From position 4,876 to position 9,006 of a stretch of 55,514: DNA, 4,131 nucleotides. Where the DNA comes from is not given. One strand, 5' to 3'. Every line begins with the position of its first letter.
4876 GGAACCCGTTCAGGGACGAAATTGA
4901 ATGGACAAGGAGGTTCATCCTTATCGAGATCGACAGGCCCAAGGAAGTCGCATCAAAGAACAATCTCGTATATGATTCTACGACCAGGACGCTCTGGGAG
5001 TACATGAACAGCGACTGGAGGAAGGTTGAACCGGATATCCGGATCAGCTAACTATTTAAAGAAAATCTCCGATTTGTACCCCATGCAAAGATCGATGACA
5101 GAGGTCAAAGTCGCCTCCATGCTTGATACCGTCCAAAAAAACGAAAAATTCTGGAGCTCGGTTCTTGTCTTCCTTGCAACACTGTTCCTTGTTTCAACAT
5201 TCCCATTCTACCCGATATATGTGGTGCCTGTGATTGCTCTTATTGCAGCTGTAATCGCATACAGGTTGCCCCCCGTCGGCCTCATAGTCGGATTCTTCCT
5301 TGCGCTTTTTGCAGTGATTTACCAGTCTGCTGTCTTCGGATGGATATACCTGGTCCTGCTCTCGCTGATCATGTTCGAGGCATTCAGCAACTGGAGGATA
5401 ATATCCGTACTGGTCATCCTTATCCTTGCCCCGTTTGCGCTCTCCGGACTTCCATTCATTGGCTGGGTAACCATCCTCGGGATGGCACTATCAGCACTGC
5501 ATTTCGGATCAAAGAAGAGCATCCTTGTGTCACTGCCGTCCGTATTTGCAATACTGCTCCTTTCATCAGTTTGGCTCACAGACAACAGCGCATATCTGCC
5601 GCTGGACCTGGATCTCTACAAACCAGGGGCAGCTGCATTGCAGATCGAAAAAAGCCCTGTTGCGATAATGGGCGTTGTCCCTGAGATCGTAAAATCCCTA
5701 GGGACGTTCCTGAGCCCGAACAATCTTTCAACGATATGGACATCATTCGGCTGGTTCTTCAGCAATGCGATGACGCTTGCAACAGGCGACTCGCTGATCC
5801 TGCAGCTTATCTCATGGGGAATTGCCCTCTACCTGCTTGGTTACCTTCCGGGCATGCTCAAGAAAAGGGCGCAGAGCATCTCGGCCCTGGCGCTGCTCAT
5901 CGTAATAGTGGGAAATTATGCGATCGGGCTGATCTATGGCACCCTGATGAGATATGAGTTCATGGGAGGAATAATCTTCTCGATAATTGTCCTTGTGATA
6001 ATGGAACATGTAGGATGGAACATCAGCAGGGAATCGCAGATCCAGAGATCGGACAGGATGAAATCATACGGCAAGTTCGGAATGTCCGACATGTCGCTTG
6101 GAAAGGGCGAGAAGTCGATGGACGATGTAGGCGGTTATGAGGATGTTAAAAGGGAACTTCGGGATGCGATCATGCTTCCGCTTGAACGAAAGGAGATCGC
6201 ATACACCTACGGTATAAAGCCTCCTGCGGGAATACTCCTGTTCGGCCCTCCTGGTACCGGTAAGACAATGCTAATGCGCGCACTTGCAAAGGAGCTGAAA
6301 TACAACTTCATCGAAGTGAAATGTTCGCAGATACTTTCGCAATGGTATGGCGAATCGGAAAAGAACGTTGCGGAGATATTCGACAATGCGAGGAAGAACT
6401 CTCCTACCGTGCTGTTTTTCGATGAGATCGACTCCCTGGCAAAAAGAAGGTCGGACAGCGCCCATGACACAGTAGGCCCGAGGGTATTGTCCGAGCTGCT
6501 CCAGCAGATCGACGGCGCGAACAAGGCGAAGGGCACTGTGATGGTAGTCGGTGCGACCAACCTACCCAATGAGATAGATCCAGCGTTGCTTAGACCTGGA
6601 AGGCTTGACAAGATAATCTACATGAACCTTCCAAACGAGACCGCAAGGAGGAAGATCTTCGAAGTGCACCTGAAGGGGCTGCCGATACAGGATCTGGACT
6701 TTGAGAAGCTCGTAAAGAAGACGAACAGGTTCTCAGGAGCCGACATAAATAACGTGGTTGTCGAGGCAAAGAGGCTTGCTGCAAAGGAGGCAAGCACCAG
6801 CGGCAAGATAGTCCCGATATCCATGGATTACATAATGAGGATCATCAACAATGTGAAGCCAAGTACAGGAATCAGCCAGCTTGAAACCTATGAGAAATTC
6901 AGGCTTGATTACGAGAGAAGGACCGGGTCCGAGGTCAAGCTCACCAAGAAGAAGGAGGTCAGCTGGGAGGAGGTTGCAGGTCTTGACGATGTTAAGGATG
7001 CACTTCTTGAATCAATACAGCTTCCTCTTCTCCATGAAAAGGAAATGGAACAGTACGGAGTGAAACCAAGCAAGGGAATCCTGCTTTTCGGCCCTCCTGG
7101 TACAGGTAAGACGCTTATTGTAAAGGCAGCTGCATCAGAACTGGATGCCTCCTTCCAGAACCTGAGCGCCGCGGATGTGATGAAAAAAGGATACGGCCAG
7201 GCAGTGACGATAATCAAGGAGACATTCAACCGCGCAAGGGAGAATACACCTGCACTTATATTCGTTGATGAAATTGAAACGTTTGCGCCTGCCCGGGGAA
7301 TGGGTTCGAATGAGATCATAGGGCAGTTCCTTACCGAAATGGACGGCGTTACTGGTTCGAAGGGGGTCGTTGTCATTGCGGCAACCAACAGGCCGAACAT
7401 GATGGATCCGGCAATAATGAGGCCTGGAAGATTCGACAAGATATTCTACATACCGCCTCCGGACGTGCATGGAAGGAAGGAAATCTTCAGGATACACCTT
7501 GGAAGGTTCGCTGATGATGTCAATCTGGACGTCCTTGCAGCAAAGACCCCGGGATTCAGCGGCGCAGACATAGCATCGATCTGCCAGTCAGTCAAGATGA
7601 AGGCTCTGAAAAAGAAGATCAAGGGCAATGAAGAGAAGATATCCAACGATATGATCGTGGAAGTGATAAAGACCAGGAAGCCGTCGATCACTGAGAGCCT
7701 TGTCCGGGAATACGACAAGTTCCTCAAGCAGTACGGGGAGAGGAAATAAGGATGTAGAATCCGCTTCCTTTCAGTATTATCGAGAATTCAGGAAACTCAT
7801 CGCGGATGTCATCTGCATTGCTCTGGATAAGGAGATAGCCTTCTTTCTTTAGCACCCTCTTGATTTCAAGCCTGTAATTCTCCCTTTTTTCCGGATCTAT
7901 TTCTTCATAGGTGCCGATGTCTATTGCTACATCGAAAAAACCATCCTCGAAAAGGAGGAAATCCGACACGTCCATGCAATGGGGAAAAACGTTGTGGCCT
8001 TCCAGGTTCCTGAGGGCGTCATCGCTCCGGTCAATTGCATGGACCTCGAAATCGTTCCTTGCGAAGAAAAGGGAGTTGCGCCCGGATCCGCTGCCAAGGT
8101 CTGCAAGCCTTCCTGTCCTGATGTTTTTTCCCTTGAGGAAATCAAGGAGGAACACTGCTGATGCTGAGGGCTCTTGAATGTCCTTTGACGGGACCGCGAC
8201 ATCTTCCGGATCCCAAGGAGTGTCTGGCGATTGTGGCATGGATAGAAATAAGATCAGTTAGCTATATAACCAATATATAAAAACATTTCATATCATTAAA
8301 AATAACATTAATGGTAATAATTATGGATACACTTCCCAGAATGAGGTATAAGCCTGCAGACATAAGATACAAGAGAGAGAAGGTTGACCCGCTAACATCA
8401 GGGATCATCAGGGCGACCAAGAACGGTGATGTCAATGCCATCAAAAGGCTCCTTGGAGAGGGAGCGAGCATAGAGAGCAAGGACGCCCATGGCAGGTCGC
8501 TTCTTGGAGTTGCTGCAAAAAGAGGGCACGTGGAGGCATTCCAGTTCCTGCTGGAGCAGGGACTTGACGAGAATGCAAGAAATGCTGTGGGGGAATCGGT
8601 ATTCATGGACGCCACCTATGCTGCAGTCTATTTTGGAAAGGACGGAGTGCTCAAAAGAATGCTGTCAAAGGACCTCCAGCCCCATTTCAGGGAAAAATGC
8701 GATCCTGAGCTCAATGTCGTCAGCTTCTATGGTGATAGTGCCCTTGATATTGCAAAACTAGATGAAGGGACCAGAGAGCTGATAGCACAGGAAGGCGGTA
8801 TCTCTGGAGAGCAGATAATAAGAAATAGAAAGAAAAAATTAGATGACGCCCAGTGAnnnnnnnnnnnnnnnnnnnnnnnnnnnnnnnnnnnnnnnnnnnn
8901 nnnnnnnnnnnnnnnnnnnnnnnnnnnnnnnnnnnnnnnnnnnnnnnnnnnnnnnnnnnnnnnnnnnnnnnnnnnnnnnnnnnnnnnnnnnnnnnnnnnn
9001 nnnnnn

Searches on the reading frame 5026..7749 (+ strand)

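Call 61: search_protein_families(library=pfam, proteins=[window:5026-7749:+], max_evalue=0.001)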
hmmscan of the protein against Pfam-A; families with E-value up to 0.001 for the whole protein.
window:5026-7749:+ (907 aa): 37 families (the best 25 are shown)
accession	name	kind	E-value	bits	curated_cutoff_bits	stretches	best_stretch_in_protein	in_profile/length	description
PF00004.35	AAA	-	8.5e-82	272.5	21.2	2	403-534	1-130/131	ATPase family associated with various cellular activities (AAA)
PF17862.7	AAA_lid_3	-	8e-23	80.1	27.2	2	831-869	1-39/45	AAA+ lid domain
PF13191.12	AAA_16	-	8.2e-14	52.9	32.6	1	401-508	25-138/167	AAA ATPase domain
PF07728.20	AAA_5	-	5.2e-13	49.6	22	1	403-523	2-137/139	AAA domain (dynein-related subfamily)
PF05496.18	RuvB_N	-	1.9e-12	47.7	27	2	401-474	34-99/159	Holliday junction DNA helicase RuvB P-loop domain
PF13401.12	AAA_22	-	2e-11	44.8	27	1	403-434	8-42/130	AAA domain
PF13173.12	AAA_14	-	2.2e-11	44.3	27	1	403-471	5-74/129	AAA domain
PF07724.20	AAA_2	-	3e-10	40.8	27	1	400-499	3-103/166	AAA domain (Cdc48 subfamily)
PF25199.1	nSTAND_NTPase5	-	6e-08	33.1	34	0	398-474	39-111/145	Novel STAND NTPase 5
PF00910.28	RNA_helicase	-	1.2e-07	32.6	21.5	0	403-434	1-27/105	RNA helicase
PF12775.13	AAA_7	-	1.2e-07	31.9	25.8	0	679-714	30-66/181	P-loop containing dynein motor region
PF13238.12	AAA_18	-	1.3e-07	32.5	29.4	0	403-447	1-44/128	AAA domain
PF05673.19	DUF815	-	1.8e-07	31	23.8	0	634-750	14-116/249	Protein of unknown function (DUF815)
PF06068.19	TIP49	-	1.9e-07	31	23.8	0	402-443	52-95/347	TIP49 P-loop domain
PF13671.12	AAA_33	-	3.1e-07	31.2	27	0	403-541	2-112/143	AAA domain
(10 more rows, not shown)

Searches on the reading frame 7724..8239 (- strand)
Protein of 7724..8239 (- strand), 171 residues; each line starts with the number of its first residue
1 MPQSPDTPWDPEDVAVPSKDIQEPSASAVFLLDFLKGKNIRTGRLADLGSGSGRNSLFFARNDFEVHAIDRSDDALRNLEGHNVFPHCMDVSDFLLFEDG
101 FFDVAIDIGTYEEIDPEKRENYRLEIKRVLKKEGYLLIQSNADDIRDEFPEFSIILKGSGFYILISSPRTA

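Call 61: search_protein_families(library=pfam, proteins=[window:7724-8239:-], max_evalue=0.001)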
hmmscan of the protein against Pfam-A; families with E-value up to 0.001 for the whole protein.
window:7724-8239:- (171 aa): 6 families
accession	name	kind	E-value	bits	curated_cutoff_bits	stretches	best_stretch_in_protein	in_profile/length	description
PF08241.18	Methyltransf_11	-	1.8e-11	44.9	21.2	1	47-138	2-95/95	Methyltransferase domain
PF13649.12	Methyltransf_25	-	1.1e-10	42.4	27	1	47-134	3-97/97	Methyltransferase domain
PF13847.12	Methyltransf_31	-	2.4e-09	37.5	27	1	44-146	6-123/145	Methyltransferase domain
PF03848.20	TehB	-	5e-07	29.8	20.4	1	38-80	27-69/193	Tellurite resistance protein TehB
PF13489.12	Methyltransf_23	-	3.5e-06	27.3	27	1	32-141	13-119/164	Methyltransferase domain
PF08242.18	Methyltransf_12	-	1.3e-05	26.3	30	1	47-136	2-98/98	Methyltransferase domain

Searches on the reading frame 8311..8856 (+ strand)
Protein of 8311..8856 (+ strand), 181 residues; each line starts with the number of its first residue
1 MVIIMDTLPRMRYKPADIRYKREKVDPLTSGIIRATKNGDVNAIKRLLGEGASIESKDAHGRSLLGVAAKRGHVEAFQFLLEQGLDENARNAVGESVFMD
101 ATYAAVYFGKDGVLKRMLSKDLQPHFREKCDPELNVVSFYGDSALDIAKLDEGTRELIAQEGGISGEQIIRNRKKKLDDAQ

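Call 61: search_protein_families(library=pfam, proteins=[window:8311-8856:+], max_evalue=0.001)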
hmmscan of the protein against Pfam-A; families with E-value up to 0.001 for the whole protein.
window:8311-8856:+ (181 aa): 6 families
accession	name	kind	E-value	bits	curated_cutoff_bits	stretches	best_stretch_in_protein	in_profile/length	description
PF12796.13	Ank_2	-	1.6e-09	38.6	27.3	1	33-118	2-80/90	Ankyrin repeats (3 copies)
PF13637.12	Ank_4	-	4.2e-09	36.9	22.7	1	35-81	4-50/50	Ankyrin repeats (many copies)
PF13857.12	Ank_5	-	1.9e-07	31.8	27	0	60-96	15-51/56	Ankyrin repeats (many copies)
PF00023.36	Ank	-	4.5e-07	30.2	21.1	0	60-91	1-32/33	Ankyrin repeat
PF13606.12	Ank_3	-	7.1e-05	23.3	22.3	0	60-88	1-29/30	Ankyrin repeat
PF24521.3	Ank_KRIT1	-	0.00024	21.3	80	1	34-86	24-71/149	KRIT1 ankyrin-repeats domain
